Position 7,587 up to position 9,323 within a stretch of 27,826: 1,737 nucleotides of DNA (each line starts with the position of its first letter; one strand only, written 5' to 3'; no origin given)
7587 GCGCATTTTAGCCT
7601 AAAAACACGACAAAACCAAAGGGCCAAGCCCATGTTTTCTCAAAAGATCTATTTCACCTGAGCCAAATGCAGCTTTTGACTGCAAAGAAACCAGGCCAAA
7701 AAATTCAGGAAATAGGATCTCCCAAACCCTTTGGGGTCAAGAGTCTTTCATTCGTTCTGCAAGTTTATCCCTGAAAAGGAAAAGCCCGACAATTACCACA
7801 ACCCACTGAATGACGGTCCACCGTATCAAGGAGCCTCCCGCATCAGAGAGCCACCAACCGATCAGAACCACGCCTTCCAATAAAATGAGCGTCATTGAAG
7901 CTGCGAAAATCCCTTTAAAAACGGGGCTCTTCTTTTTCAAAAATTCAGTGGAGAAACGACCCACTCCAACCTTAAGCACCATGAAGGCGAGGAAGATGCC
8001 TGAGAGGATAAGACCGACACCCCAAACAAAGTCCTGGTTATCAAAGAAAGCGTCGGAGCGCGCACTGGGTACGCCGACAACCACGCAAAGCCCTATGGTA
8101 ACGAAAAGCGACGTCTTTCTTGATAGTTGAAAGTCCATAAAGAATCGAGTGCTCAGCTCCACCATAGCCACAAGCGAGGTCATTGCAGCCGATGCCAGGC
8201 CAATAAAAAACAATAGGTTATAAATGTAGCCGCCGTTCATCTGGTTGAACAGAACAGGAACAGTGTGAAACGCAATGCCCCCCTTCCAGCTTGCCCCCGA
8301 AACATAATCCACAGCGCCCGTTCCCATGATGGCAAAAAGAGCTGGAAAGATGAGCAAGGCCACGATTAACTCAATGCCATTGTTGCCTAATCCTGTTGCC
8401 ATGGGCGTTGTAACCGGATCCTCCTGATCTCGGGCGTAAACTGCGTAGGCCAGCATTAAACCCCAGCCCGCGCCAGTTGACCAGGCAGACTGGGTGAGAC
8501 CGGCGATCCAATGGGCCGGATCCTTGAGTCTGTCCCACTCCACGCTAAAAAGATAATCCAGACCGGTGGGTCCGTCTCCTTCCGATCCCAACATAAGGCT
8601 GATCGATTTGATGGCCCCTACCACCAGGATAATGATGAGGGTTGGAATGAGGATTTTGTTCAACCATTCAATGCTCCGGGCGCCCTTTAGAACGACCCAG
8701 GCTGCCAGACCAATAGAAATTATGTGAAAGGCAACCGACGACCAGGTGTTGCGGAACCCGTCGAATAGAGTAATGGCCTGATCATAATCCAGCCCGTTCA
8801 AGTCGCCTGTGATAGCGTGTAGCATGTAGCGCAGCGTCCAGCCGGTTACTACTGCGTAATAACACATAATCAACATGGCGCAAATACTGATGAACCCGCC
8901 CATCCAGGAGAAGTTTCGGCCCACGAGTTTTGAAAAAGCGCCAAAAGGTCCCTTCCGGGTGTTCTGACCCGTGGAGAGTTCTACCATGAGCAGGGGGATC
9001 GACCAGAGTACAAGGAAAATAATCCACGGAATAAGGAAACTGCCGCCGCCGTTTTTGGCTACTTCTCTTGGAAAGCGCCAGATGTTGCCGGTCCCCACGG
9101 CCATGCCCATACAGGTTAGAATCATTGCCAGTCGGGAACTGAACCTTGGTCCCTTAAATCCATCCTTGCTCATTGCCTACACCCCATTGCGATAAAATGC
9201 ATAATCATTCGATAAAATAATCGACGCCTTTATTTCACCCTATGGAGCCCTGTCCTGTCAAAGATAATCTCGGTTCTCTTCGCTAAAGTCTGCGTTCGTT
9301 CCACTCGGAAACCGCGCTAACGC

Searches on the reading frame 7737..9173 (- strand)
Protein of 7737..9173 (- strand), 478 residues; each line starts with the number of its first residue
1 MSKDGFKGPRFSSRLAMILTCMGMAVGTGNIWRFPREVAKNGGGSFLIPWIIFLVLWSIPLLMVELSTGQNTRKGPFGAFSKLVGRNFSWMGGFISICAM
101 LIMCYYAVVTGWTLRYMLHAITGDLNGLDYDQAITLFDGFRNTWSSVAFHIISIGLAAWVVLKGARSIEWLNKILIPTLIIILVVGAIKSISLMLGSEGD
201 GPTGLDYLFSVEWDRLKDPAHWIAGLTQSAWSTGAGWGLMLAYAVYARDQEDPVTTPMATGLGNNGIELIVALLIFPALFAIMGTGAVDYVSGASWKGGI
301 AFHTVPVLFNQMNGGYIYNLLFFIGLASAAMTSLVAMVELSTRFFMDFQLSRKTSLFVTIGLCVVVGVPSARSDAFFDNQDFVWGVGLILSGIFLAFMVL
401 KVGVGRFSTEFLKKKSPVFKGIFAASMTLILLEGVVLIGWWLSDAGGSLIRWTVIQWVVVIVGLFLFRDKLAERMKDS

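Call 3: search_protein_families(library=pfam, proteins=[window:7737-9173:-], max_evalue=0.01)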
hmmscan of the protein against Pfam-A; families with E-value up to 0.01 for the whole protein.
window:7737-9173:- (478 aa): 1 family
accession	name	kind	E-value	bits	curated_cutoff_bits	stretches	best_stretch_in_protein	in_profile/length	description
PF00209.24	SNF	-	2.9e-44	152.1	27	2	10-125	3-117/524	Sodium:neurotransmitter symporter family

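Call 5: search_protein_families(library=ncbifam, proteins=[window:7737-9173:-], max_evalue=0.01)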
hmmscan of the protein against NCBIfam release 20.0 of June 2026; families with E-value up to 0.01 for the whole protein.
window:7737-9173:- (478 aa): 1 family
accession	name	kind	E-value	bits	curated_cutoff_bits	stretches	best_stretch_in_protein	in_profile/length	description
NF037979.1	Na_transp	subfamily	9.1e-25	87.5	50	1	15-443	5-404/419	sodium-dependent transporter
